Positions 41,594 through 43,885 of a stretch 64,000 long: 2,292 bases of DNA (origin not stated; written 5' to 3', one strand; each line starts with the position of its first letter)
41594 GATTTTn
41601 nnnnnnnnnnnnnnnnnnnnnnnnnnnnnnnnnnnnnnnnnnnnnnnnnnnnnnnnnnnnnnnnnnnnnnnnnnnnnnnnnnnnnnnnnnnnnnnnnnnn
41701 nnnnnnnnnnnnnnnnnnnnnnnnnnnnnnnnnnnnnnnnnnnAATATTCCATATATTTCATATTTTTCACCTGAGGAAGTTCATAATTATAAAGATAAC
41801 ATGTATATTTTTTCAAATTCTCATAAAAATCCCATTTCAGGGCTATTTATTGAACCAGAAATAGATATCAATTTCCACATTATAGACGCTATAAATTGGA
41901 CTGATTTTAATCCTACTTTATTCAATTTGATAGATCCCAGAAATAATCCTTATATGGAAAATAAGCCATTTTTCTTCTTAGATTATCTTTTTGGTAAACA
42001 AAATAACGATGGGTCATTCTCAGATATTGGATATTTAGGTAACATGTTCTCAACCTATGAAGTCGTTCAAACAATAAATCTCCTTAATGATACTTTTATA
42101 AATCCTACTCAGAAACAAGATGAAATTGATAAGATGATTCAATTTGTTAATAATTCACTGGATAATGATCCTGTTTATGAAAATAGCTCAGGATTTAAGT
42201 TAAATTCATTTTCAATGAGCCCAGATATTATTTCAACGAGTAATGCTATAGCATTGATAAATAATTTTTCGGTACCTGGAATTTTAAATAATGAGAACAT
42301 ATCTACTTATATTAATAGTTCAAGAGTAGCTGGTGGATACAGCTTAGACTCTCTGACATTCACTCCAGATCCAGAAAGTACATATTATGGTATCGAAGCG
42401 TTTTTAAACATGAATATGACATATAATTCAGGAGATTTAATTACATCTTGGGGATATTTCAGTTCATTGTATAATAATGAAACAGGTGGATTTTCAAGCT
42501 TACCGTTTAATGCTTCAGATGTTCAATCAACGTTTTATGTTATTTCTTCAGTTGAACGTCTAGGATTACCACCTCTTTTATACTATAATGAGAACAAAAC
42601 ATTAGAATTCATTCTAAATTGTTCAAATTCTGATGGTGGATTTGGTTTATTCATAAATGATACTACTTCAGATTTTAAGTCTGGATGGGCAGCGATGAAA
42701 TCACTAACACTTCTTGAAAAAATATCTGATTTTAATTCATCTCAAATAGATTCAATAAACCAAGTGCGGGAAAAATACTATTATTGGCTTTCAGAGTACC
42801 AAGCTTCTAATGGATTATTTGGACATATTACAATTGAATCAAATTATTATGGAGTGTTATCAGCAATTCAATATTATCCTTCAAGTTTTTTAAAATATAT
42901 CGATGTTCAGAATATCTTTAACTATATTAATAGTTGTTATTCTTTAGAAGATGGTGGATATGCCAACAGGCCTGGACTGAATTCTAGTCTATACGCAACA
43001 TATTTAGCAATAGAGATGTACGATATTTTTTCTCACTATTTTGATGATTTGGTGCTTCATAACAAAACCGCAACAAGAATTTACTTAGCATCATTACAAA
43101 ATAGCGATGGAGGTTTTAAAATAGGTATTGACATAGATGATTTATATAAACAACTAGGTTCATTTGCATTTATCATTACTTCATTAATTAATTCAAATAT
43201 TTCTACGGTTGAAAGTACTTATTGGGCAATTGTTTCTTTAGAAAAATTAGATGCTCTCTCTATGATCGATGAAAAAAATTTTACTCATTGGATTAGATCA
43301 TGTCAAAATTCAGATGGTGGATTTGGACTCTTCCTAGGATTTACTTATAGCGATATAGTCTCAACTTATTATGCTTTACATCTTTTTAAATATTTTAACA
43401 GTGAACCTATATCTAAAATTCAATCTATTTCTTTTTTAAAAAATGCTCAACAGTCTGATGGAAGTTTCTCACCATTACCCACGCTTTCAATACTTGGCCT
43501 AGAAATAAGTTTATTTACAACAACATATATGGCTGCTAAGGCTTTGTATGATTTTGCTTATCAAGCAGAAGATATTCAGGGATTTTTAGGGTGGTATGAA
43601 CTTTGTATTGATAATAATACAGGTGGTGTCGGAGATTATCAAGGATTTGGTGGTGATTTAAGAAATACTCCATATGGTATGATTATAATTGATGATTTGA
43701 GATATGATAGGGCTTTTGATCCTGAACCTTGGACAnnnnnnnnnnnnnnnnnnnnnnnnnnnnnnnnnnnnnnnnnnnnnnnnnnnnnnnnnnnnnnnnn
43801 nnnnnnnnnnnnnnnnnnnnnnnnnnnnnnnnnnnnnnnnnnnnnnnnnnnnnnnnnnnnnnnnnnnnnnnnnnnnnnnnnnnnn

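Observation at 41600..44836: Extracellular prenyltransferase/terpene-cyclase-type toroid tethered by one helix to a complete ABC ATPase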

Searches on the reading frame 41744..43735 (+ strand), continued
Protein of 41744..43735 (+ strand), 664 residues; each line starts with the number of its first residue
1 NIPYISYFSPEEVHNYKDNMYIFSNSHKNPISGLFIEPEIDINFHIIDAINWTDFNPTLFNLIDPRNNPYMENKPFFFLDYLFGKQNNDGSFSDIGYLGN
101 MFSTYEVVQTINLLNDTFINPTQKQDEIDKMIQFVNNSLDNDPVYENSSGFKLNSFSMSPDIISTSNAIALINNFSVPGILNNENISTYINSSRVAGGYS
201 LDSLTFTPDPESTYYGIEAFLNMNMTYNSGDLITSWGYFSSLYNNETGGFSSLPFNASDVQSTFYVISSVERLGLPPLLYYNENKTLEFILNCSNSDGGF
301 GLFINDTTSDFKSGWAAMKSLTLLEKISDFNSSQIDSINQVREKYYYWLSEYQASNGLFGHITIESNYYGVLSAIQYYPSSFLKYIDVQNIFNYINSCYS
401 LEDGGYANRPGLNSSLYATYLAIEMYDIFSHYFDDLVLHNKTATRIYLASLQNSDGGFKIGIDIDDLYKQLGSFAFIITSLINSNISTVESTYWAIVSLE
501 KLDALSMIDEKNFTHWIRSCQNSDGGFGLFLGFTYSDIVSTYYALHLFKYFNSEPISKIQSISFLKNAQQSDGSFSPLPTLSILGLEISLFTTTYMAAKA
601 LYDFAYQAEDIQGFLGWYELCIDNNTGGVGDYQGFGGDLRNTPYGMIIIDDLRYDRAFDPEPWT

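Call 67: search_protein_families(library=pfam, proteins=[P0176, P0177, P0178, P0179, P0180, P0181, P0182, P0183, P0184, P0187], max_evalue=0.0001)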
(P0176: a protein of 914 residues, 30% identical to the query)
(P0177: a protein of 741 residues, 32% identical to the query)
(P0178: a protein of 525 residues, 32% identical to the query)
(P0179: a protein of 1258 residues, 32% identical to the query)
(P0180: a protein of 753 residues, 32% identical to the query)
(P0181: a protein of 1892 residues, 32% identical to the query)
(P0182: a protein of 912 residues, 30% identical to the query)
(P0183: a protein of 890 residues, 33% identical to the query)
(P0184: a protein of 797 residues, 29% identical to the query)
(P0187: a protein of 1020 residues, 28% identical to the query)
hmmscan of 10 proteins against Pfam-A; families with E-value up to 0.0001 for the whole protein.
P0176 (914 aa): 3 families
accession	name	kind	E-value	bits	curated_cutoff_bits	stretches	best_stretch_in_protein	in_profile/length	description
PF00432.27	Prenyltrans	-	1.4e-58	199.2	26.5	4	306-471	27-199/304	Prenyltransferase alpha-alpha toroid domain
PF13249.12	SQHop_cyclase_N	-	4.4e-17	62.6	26.2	0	378-469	3-93/291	Squalene-hopene cyclase N-terminal domain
PF13243.12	SQHop_cyclase_C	-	2.6e-12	46.9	26.1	0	421-490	159-229/319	Squalene-hopene cyclase C-terminal domain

P0177 (741 aa): 3 families
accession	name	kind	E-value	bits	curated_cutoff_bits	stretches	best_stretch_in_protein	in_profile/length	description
PF00432.27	Prenyltrans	-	2.9e-50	171.8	26.5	4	384-539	53-216/304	Prenyltransferase alpha-alpha toroid domain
PF13243.12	SQHop_cyclase_C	-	1.3e-11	44.6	26.1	0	425-494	159-228/319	Squalene-hopene cyclase C-terminal domain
PF13249.12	SQHop_cyclase_N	-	2.6e-10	40.4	26.2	1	430-530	4-104/291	Squalene-hopene cyclase N-terminal domain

P0178 (525 aa): 2 families
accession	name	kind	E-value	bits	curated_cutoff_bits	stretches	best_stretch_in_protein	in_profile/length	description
PF00432.27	Prenyltrans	-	4.7e-44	151.5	26.5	4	210-360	29-184/304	Prenyltransferase alpha-alpha toroid domain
PF13249.12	SQHop_cyclase_N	-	1.3e-10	41.4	26.2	0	68-114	41-87/291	Squalene-hopene cyclase N-terminal domain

P0179 (1258 aa): 6 families
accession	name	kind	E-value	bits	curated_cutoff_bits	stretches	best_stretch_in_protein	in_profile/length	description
PF00432.27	Prenyltrans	-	2e-72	244.6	26.5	4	545-775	32-267/304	Prenyltransferase alpha-alpha toroid domain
PF13249.12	SQHop_cyclase_N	-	1.6e-19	70.6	26.2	0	802-890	3-88/291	Squalene-hopene cyclase N-terminal domain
PF13243.12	SQHop_cyclase_C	-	1.3e-17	64.3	26.1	1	842-915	153-227/319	Squalene-hopene cyclase C-terminal domain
PF07678.20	TED_complement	-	4.4e-08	33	22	0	622-677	76-134/312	A-macroglobulin TED domain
PF24893.1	DUF7743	-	5.1e-05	23.4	27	0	1119-1234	1-111/120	Domain of unknown function (DUF7743)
PF19077.6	Big_13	-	8.9e-05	23.4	27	1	1076-1121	53-101/102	Bacterial Ig-like domain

P0180 (753 aa): 5 families
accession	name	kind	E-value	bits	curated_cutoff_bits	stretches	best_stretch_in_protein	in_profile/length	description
PF00432.27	Prenyltrans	-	8e-93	311.6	26.5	5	154-335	35-216/304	Prenyltransferase alpha-alpha toroid domain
PF13249.12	SQHop_cyclase_N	-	3.3e-17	63.1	26.2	0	510-589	3-86/291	Squalene-hopene cyclase N-terminal domain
PF13243.12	SQHop_cyclase_C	-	5.5e-15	55.6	26.1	0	396-523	146-282/319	Squalene-hopene cyclase C-terminal domain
PF01391.23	Collagen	-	3.6e-07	30.3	27.2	1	683-724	13-54/60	Collagen triple helix repeat (20 copies)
PF07678.20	TED_complement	-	2.3e-05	24.1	22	0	481-539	254-310/312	A-macroglobulin TED domain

P0181 (1892 aa): 9 families
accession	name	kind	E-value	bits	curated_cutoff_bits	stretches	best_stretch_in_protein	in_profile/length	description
PF00432.27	Prenyltrans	-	1.3e-69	235.4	26.5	4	816-991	35-211/304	Prenyltransferase alpha-alpha toroid domain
PF18911.6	PKD_4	-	7.9e-21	74.4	27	1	1070-1155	2-85/85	PKD domain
PF13243.12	SQHop_cyclase_C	-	1.4e-18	67.5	26.1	0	832-948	162-287/319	Squalene-hopene cyclase C-terminal domain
PF07889.17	DUF1664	-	1.4e-15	57.9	34.6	0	1540-1594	67-121/124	Protein of unknown function (DUF1664)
PF00801.26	PKD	-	1e-14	54.7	23.5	1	1085-1145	13-73/80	PKD domain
PF13249.12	SQHop_cyclase_N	-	3.3e-14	53.2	26.2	0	822-873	38-89/291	Squalene-hopene cyclase N-terminal domain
PF07678.20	TED_complement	-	2.7e-07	30.4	22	0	650-710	75-136/312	A-macroglobulin TED domain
PF22352.2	K319L-like_PKD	-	3e-06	27.6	27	1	1089-1155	14-84/84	K319L-like, PKD domain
PF06419.17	COG6_N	-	4.4e-05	24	27.4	0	1277-1316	28-67/114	Conserved oligomeric complex COG6, N-terminal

P0182 (912 aa): 4 families
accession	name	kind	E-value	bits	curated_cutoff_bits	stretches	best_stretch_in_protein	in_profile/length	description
PF00432.27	Prenyltrans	-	7.9e-64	216.4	26.5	4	222-394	37-216/304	Prenyltransferase alpha-alpha toroid domain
PF13243.12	SQHop_cyclase_C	-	2.4e-14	53.5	26.1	0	379-441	163-228/319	Squalene-hopene cyclase C-terminal domain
PF13249.12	SQHop_cyclase_N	-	1.2e-12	48.1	26.2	0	217-277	29-90/291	Squalene-hopene cyclase N-terminal domain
PF05817.20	Ribophorin_II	-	6.7e-06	26.4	23.4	0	261-342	22-93/240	Ribophorin II N-terminal domain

P0183 (890 aa): 4 families
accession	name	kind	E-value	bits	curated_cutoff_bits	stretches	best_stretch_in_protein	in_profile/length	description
PF00432.27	Prenyltrans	-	1.1e-56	193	26.5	4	372-507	55-195/304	Prenyltransferase alpha-alpha toroid domain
PF13249.12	SQHop_cyclase_N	-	4.9e-15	55.9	26.2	0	380-459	12-92/291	Squalene-hopene cyclase N-terminal domain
PF13243.12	SQHop_cyclase_C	-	2.9e-11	43.4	26.1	0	411-481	158-229/319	Squalene-hopene cyclase C-terminal domain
PF05817.20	Ribophorin_II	-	1.5e-06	28.5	23.4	0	348-492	21-141/240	Ribophorin II N-terminal domain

P0184 (797 aa): 3 families
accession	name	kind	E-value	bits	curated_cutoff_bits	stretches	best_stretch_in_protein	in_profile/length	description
PF00432.27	Prenyltrans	-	1.5e-54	185.9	26.5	4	472-627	35-191/304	Prenyltransferase alpha-alpha toroid domain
PF13249.12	SQHop_cyclase_N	-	4.4e-11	42.9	26.2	1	444-530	7-91/291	Squalene-hopene cyclase N-terminal domain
PF13243.12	SQHop_cyclase_C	-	8.5e-08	32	26.1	0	438-509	161-232/319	Squalene-hopene cyclase C-terminal domain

P0187 (1020 aa): 2 families
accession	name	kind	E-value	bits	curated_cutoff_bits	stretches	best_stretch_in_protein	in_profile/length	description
PF00432.27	Prenyltrans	-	9.4e-44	150.5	26.5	3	49-199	24-171/304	Prenyltransferase alpha-alpha toroid domain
PF13249.12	SQHop_cyclase_N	-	7.9e-08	32.3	26.2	0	69-128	42-103/291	Squalene-hopene cyclase N-terminal domain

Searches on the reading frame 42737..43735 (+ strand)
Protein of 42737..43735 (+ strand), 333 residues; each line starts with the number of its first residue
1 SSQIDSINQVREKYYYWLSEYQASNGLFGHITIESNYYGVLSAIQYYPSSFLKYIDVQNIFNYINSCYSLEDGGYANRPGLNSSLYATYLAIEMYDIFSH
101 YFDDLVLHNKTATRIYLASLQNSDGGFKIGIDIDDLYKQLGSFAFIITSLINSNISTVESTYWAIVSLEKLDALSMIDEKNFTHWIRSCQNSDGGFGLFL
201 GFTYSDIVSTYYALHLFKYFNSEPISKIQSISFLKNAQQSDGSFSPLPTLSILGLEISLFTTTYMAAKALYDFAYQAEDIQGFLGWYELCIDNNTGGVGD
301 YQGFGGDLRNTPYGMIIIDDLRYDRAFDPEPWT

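Call 92: search_solved_structures(query=A9, max_evalue=0.001, show_alignments=2)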
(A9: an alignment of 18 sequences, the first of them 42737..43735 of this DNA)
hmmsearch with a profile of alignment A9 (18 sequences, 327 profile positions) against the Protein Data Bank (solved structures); distinct sequences matched with E-value up to 0.001: 35.
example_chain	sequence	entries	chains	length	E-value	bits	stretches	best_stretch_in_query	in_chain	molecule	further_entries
6o60_B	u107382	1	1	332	1.6e-26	96.4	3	154-240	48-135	Geranylgeranyl transferase type-2 subunit beta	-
6j6x_B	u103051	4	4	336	1.7e-26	96.3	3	154-240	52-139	Geranylgeranyl transferase type-2 subunit beta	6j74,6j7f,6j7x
3pz1_B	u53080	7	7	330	5.5e-25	91.4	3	154-240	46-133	Geranylgeranyl transferase type-2 subunit beta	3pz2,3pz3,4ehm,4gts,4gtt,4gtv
1dce_B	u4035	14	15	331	5.6e-25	91.4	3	154-240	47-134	PROTEIN (RAB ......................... BETA SUBUNIT) | RAB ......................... BETA SUBUNIT | Geranylgeranyl transferase type-2 subunit beta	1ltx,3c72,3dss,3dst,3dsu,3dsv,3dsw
1n94_B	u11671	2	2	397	6.1e-17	65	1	51-147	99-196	Protein farnesyltransferase beta subunit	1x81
1nl4_B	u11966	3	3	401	6.3e-17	64.9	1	51-147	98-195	Protein farnesyltransferase beta subunit | Farnesyltransferase subunit beta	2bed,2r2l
1ft2_B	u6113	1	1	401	6.3e-17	64.9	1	51-147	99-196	PROTEIN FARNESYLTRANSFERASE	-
1n95_B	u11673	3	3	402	6.4e-17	64.9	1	51-147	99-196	Protein farnesyltransferase beta subunit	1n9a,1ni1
3pz4_B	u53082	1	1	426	8.4e-17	64.5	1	51-147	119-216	Protein farnesyltransferase subunit beta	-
1o1r_B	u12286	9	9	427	8.5e-17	64.5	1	51-147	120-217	Protein farnesyltransferase beta subunit | Protein farnesyltransferase subunit beta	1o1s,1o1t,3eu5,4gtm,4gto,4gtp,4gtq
1d8d_B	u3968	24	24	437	9.4e-17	64.4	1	51-147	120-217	farnesyltransferase (beta subunit) | PROTEIN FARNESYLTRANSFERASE | PROTEIN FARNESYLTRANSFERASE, BETA SUBUNIT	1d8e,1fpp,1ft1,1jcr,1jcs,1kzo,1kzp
2zir_B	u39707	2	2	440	9.7e-17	64.3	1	51-147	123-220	Protein farnesyltransferase subunit beta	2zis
2h6i_B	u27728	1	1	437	3.8e-16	62.4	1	51-147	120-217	Protein farnesyltransferase beta subunit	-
2h6h_B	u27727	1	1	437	4.1e-16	62.3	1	51-147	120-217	Protein farnesyltransferase beta subunit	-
2h6g_B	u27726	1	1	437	4.6e-16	62.1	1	51-147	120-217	Protein farnesyltransferase beta subunit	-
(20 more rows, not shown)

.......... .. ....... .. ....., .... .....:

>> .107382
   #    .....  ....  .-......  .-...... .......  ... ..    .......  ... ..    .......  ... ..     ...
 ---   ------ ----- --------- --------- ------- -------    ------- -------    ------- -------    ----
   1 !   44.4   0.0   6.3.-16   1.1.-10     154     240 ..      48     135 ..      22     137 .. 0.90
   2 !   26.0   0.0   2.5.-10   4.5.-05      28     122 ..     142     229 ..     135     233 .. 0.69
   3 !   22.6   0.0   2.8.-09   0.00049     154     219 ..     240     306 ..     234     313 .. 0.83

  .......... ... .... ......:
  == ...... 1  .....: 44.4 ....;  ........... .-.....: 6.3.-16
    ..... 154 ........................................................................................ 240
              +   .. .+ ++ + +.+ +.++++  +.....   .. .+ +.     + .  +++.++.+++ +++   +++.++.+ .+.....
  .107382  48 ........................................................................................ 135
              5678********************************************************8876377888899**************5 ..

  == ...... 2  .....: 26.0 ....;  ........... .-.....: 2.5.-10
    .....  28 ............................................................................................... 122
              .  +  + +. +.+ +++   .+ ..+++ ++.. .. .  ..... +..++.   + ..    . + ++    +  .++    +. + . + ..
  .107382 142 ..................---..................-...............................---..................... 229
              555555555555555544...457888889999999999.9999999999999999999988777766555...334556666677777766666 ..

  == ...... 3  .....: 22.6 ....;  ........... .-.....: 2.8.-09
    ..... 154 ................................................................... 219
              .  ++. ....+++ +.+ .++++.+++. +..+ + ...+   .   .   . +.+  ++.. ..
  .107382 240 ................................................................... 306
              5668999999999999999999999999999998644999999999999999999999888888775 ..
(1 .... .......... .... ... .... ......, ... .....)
